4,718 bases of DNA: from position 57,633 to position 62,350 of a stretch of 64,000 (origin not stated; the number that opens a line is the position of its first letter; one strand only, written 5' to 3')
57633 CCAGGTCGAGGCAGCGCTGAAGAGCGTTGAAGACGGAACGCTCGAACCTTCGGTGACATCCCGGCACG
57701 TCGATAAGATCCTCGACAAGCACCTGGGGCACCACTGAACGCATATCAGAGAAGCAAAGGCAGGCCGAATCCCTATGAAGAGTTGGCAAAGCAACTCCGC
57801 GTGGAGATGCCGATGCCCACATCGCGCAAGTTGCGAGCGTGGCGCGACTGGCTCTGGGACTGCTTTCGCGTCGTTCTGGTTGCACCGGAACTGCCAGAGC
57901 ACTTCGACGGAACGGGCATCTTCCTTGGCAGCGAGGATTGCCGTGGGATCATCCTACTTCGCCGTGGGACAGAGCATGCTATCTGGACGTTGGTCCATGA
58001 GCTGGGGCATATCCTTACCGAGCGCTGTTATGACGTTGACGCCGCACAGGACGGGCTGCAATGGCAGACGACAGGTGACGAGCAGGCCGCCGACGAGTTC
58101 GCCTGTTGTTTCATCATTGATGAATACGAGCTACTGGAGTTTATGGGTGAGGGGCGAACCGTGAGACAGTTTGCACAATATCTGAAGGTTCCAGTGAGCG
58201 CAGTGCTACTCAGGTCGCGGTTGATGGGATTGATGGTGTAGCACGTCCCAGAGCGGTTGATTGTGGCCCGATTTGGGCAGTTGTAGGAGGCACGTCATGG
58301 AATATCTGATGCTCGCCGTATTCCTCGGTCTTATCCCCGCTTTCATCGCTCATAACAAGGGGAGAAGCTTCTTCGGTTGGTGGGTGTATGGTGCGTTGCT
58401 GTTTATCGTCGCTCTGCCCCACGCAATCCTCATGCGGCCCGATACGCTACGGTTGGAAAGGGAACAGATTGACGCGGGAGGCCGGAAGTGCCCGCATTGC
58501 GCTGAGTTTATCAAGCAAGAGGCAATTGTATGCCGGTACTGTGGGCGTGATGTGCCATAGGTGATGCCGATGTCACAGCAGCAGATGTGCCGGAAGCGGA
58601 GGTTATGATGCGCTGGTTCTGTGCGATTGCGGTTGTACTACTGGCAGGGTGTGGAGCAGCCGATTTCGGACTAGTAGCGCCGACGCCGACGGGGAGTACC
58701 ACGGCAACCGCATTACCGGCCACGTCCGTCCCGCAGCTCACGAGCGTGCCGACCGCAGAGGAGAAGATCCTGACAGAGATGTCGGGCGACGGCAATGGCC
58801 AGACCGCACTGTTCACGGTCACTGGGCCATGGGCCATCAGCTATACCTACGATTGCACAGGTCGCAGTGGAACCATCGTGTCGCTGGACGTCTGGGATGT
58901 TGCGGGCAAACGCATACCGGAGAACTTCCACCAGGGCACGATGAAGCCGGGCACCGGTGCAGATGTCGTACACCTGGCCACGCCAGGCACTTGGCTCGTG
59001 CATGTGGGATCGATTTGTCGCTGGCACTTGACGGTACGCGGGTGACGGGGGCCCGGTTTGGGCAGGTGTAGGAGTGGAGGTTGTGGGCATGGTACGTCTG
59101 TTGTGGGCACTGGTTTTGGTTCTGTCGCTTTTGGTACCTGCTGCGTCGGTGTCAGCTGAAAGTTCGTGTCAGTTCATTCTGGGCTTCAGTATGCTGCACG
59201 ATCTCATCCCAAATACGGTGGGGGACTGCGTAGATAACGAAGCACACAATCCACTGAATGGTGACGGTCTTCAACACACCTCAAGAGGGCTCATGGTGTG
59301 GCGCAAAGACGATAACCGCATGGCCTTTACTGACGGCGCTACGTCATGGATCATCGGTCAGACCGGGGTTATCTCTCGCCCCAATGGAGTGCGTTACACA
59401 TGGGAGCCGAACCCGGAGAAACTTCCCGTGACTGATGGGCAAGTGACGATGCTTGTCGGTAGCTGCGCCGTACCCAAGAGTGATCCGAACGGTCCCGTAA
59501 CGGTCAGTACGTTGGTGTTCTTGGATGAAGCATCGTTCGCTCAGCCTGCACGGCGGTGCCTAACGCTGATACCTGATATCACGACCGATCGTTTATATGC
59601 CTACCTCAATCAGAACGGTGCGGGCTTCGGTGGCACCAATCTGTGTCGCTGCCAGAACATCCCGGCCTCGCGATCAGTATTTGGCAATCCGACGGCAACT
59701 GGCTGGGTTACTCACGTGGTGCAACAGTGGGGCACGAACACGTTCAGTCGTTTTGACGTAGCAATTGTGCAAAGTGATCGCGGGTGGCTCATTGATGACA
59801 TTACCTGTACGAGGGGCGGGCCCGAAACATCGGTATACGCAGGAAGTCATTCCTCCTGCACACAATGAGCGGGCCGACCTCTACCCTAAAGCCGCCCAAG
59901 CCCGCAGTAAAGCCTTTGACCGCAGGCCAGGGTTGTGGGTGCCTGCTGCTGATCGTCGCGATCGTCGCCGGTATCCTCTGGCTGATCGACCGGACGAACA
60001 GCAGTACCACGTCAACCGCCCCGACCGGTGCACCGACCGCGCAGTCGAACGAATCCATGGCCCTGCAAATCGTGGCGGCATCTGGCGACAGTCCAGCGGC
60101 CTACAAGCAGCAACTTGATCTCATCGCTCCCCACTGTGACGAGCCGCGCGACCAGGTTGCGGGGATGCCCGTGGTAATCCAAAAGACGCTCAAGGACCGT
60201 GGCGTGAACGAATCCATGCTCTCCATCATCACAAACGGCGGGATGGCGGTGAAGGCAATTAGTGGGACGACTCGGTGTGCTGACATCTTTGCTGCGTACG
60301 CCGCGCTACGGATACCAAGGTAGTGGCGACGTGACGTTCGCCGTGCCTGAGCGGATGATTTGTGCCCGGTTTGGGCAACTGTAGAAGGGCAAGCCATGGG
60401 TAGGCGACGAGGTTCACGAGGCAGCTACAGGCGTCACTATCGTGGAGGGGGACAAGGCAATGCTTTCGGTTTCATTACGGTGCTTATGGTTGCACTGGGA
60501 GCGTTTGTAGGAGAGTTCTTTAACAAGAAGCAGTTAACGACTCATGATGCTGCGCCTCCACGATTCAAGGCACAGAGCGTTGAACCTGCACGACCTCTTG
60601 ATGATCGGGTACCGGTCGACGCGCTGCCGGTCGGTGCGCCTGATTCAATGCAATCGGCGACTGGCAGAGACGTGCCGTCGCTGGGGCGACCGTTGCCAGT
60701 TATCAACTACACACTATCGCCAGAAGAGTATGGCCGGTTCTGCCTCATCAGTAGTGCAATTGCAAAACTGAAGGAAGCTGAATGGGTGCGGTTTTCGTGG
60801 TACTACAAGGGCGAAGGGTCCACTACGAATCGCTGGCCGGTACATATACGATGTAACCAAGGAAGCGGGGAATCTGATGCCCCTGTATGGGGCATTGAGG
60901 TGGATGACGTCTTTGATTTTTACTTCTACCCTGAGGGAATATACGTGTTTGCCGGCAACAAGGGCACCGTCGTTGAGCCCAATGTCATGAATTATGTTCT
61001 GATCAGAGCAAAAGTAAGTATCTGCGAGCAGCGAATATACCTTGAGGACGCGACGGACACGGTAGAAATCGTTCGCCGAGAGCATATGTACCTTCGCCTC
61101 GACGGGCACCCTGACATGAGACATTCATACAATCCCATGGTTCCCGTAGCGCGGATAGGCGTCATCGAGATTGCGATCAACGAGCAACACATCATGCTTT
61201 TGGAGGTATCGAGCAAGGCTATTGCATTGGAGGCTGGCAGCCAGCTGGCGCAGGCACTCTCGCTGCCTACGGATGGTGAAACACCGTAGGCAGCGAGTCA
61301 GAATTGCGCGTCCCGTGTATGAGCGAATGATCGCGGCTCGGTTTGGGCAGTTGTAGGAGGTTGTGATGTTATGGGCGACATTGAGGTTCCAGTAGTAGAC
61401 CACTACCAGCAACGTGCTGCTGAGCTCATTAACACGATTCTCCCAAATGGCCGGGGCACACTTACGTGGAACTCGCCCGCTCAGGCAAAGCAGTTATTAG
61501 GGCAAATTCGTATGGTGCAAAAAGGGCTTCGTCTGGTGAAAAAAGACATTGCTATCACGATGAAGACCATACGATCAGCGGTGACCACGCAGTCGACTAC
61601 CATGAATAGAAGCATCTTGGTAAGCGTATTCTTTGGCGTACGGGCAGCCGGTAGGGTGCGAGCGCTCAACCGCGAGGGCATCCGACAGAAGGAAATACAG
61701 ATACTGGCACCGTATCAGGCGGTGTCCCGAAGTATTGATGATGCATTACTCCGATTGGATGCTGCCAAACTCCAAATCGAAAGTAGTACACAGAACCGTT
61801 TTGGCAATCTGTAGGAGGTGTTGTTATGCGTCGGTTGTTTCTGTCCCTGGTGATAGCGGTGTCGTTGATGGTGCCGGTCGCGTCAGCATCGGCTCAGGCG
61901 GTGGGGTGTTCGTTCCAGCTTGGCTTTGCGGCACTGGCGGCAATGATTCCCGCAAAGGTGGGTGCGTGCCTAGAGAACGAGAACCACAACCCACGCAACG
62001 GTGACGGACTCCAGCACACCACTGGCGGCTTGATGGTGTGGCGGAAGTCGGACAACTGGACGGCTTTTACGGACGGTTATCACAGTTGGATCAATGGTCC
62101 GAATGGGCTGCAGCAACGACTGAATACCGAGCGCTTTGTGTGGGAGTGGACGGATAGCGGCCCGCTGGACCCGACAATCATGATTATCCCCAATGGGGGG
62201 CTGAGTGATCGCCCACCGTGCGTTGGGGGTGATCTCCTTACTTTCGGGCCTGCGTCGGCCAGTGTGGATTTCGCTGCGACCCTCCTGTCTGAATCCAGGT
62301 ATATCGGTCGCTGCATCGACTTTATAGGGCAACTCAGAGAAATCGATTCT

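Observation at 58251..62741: Array of accessory gene cassettes each led by a conserved 40-bp hairpin + Shine-Dalgarno element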

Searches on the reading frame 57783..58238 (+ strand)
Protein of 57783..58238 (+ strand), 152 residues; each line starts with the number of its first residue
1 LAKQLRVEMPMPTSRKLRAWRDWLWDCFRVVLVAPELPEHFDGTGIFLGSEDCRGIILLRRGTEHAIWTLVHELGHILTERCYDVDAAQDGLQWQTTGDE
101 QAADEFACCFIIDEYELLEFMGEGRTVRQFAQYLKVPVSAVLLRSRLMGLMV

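Call 12: search_protein_families(library=pfam, proteins=[window:57783-58238:+], max_evalue=0.01)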
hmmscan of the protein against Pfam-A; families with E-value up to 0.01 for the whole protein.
window:57783-58238:+ (152 aa): 1 family
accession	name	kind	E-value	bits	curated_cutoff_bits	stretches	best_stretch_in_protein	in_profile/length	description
PF06114.19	Peptidase_M78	-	1e-06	29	22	1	64-144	40-121/123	IrrE N-terminal-like domain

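Call 13: search_protein_families(library=phrogs, proteins=[window:57783-58238:+], max_evalue=0.01)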
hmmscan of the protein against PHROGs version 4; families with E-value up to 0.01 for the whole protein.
window:57783-58238:+ (152 aa): 3 families
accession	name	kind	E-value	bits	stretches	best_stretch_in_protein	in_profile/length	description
phrog_87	-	other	5.5e-12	46.9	1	51-144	68-160/227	metallo-protease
phrog_2439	-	transcription regulation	1.5e-05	25.1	1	40-150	171-282/367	transcriptional regulator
phrog_1914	-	unknown function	0.00013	22.7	1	67-143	95-172/222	-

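Call 24: find_related_loci(query=window:57783-58238:+, collection=viral_contigs, flank=10000)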
Query window:57783-58238:+ (152 aa) in viral_contigs; peptide patterns used: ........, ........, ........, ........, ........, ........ (x = any residue, [..] = any of these).
3 stretches matched a pattern, but none encodes a relative of the query by tblastn (E <= 1e-3).

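Call 72: search_protein_families(library=ncbifam, proteins=[window:57783-58238:+], max_evalue=0.001)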
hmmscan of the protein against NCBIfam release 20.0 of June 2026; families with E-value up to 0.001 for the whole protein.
window:57783-58238:+ (152 aa): 1 family
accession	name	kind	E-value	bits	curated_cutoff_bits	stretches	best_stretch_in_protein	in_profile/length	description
NF052239.1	antitox_spr1629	equivalog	0.00025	20.3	335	1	68-134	210-273/377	spr1629 family repressor/antitoxin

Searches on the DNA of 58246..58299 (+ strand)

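Call 85: search_dna_similar(query=window:58246-58299:+, collection=phages, mode=distant, max_evalue=10, max_rows=10)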
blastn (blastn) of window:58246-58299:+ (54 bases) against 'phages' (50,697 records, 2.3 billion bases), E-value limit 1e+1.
No match.

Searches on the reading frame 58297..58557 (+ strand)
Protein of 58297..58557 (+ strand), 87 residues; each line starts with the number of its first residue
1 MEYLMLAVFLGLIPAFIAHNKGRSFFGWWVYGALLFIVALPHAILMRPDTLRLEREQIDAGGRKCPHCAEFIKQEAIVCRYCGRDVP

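Call 12: search_protein_families(library=pfam, proteins=[window:58297-58557:+], max_evalue=0.01)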
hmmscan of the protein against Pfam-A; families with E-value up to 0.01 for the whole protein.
window:58297-58557:+ (87 aa): 4 families
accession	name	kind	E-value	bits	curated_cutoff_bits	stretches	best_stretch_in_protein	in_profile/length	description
PF13248.11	Zn_ribbon_3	-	1.5e-06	27.9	27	1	63-84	3-24/26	zinc-ribbon domain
PF10571.15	UPF0547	-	0.00027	21.4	29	1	63-83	1-21/26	Uncharacterised protein family UPF0547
PF12773.13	DZR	-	0.0011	19.6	27.3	1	64-83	26-45/45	Double zinc ribbon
PF13240.11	Zn_Ribbon_1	-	0.0023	18.1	25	1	64-85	1-22/23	zinc-ribbon domain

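Call 13: search_protein_families(library=phrogs, proteins=[window:58297-58557:+], max_evalue=0.01)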
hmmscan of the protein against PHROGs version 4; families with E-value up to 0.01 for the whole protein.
window:58297-58557:+ (87 aa): 6 families
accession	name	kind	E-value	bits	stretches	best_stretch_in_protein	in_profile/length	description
phrog_8436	-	unknown function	1.2e-30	106.8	1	1-86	1-87/110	-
phrog_1788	-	unknown function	8.3e-11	43.2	1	48-86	3-41/133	-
phrog_8032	-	unknown function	6.2e-08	34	1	55-86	66-97/173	-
phrog_31852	-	unknown function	8.2e-07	30.5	1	44-86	76-118/121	-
phrog_23817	-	unknown function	7.2e-05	23.9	1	62-85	5-28/110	-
phrog_13090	-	unknown function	0.00034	22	1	1-40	1-40/123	-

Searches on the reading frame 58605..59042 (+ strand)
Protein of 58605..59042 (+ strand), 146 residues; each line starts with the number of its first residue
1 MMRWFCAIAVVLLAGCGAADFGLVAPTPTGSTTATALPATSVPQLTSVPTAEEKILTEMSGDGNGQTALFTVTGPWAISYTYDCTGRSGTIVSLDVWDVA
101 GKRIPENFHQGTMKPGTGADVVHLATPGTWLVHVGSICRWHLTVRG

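Call 12: search_protein_families(library=pfam, proteins=[window:58605-59042:+], max_evalue=0.01)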
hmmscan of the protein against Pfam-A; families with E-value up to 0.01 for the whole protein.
window:58605-59042:+ (146 aa): 0 families

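Call 13: search_protein_families(library=phrogs, proteins=[window:58605-59042:+], max_evalue=0.01)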
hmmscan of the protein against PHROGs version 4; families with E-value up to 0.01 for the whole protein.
window:58605-59042:+ (146 aa): 1 family
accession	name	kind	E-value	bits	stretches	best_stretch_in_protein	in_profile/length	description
phrog_25640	-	unknown function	0.0086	16.8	0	6-96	14-104/189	-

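Call 58: find_homologous_proteins(query=window:58605-59042:+, max_evalue=0.001)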
Query window:58605-59042:+ (146 aa): 2 proteins with E <= 0.001 among 73 candidates.
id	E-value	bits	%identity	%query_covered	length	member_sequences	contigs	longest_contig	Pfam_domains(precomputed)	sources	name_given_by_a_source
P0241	1.1e-92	326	100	99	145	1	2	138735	-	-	-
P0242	2.3e-44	169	62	86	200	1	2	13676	PF13240.12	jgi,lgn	-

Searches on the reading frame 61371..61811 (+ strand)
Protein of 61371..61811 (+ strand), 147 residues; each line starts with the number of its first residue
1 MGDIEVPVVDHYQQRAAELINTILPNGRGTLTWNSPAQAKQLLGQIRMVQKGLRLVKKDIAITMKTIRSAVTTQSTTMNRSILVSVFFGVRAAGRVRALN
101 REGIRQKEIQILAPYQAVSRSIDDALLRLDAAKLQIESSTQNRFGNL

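Call 12: search_protein_families(library=pfam, proteins=[window:61371-61811:+], max_evalue=0.01)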
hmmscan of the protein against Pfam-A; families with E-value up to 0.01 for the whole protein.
window:61371-61811:+ (147 aa): 0 families

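Call 13: search_protein_families(library=phrogs, proteins=[window:61371-61811:+], max_evalue=0.01)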
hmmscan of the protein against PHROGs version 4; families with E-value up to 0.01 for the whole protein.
window:61371-61811:+ (147 aa): 0 families

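Call 95: search_protein_representatives(protein=window:61371-61811:+)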
Query: 147 residues. Proteins with E-value up to 0.001 (for the whole library): 267; up to 1e-10: 66; up to 1e-30: 1. The best 150 are listed.
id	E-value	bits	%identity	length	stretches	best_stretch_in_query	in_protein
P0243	1.1e-86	303.7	100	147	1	1-147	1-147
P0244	1.8e-22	96.2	41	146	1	10-140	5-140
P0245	1.1e-21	93.6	43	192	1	10-138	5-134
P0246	5.0e-21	91.5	42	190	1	12-138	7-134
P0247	1.3e-20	90.1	40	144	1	9-139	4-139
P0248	1.1e-19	87.1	47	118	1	31-139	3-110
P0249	1.7e-19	86.5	36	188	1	7-141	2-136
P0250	1.5e-18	83.5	40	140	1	11-138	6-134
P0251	2.9e-18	82.5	43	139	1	28-137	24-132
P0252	3.3e-18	82.4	40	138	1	20-138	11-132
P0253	8.8e-18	81.0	42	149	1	13-137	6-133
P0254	8.9e-18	81.0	35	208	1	11-141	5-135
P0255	1.5e-17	80.3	41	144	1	29-138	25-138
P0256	4.6e-17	78.7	36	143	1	9-139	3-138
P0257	6.3e-17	78.2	43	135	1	19-143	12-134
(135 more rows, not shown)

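Call 97: search_protein_families(library=phrogs, proteins=[window:61371-61811:+], max_evalue=10)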
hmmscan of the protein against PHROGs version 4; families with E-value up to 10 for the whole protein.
window:61371-61811:+ (147 aa): 0 families

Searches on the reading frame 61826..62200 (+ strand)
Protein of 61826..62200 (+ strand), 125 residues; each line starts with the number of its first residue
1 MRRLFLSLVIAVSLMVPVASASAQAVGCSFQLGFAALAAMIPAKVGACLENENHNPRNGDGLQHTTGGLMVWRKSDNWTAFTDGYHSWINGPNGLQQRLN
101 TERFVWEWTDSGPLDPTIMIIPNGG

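Call 60: find_related_loci(query=A3, collection=viral_contigs, flank=7000)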
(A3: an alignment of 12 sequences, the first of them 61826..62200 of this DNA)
Query A3 (125 aa) in viral_contigs; peptide patterns used: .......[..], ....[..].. (x = any residue, [..] = any of these).
52 stretches matched a pattern; 3 encode a relative of the query (tblastn E <= 1e-3); 3 distinct loci.
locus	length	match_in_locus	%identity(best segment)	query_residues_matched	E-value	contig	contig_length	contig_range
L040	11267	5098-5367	63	21-112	3e-35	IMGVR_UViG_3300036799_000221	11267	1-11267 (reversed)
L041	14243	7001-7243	67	28-107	2e-33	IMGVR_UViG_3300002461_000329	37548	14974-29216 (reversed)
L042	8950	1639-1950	52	18-122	3e-31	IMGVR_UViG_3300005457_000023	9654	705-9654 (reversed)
